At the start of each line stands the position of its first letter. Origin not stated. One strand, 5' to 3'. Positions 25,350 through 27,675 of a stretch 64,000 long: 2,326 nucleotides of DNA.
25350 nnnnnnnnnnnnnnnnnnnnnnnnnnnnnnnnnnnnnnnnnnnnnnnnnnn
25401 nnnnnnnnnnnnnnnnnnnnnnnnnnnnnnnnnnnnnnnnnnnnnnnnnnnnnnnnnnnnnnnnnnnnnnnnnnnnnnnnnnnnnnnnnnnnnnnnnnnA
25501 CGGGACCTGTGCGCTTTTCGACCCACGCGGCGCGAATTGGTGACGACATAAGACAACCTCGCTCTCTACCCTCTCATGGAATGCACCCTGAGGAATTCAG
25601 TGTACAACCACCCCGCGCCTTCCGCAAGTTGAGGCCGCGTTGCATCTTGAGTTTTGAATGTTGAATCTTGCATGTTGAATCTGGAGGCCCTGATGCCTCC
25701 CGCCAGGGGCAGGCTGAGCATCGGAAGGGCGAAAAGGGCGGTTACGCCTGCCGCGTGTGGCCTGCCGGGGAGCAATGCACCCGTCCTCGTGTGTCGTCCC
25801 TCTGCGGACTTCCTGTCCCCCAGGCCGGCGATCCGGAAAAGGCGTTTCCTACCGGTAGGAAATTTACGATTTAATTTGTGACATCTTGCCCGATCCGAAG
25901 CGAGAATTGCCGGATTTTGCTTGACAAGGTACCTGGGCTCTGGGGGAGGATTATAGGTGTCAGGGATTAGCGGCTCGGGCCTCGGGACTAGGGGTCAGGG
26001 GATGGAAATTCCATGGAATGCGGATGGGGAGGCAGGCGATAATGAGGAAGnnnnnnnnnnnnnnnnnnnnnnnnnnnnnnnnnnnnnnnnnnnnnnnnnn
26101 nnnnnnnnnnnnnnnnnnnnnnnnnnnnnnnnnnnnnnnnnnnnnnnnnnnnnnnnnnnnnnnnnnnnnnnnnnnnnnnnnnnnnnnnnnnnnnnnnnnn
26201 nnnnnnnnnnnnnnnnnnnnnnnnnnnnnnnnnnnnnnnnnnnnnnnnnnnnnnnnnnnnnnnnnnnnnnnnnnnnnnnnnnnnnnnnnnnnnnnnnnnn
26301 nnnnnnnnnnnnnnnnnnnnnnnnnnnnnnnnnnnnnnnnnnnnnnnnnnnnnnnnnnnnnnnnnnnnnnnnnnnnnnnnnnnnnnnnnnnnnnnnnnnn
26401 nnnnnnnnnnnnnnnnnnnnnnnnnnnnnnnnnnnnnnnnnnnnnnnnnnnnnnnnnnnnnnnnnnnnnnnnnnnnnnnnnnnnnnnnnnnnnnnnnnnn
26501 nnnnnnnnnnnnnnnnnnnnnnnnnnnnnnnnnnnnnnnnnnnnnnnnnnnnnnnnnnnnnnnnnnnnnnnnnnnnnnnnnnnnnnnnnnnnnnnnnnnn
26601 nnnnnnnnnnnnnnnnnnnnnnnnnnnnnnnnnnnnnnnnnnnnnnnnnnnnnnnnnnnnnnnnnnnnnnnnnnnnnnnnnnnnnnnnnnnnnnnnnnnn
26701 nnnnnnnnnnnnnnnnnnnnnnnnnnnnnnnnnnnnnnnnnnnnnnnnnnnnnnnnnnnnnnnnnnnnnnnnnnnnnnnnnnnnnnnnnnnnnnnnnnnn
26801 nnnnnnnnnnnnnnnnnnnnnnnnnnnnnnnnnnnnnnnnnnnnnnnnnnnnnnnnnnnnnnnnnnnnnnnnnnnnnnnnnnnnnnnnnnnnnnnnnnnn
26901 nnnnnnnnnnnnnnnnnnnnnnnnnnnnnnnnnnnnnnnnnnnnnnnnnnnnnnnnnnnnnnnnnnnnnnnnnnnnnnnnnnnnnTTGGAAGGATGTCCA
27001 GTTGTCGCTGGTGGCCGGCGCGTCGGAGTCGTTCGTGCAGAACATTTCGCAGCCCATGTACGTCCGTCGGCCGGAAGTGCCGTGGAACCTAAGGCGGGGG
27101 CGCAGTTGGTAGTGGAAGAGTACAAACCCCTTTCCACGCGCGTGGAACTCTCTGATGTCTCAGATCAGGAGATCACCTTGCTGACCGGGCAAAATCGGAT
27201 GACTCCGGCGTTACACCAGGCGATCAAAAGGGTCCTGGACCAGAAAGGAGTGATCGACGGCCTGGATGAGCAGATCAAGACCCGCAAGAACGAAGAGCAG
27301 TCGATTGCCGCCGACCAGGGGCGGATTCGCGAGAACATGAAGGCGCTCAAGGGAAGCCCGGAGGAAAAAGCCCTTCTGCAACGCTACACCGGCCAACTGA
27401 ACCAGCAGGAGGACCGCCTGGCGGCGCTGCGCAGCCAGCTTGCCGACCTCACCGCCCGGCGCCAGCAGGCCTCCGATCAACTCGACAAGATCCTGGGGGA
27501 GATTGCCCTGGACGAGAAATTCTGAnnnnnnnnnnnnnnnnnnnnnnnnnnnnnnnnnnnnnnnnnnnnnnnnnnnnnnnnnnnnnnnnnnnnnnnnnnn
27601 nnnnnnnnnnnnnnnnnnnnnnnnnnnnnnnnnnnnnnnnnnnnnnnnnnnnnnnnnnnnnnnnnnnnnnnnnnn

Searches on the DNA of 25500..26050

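Call 53: search_rna_families(source=window, start=25500, end=26050, threshold=evalue, max_evalue=1, show_alignments=1)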
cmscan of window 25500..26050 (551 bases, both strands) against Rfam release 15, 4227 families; matches with E-value up to 1: 1.
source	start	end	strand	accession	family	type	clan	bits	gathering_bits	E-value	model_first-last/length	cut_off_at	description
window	25670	25719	+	RF01138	sR23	Gene; snRNA; snoRNA; CD-box;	-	14.3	45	0.44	1-54/54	no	Small nucleolar RNA sR23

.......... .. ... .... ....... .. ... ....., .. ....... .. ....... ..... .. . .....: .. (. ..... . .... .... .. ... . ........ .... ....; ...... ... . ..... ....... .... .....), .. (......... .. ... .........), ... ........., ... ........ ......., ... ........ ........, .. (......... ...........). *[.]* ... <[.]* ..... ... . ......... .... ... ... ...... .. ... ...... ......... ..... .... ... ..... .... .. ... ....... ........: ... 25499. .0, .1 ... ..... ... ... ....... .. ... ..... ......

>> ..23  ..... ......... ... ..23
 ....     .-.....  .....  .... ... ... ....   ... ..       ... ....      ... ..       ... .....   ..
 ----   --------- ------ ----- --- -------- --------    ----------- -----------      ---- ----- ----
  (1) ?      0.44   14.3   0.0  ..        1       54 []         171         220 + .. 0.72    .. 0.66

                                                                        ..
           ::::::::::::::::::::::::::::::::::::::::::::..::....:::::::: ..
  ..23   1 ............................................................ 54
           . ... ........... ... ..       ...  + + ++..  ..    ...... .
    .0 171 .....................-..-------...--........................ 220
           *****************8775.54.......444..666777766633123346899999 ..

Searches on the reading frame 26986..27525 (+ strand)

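Call 16: search_protein_families(library=pfam, proteins=[window:26986-27525:+])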
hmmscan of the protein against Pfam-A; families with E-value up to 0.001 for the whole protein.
window:26986-27525:+ (179 aa): 1 family
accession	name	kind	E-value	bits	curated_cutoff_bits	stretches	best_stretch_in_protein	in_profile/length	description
PF23921.1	DUF7260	-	8e-06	25.9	27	1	64-164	101-198/242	Domain of unknown function (DUF7260)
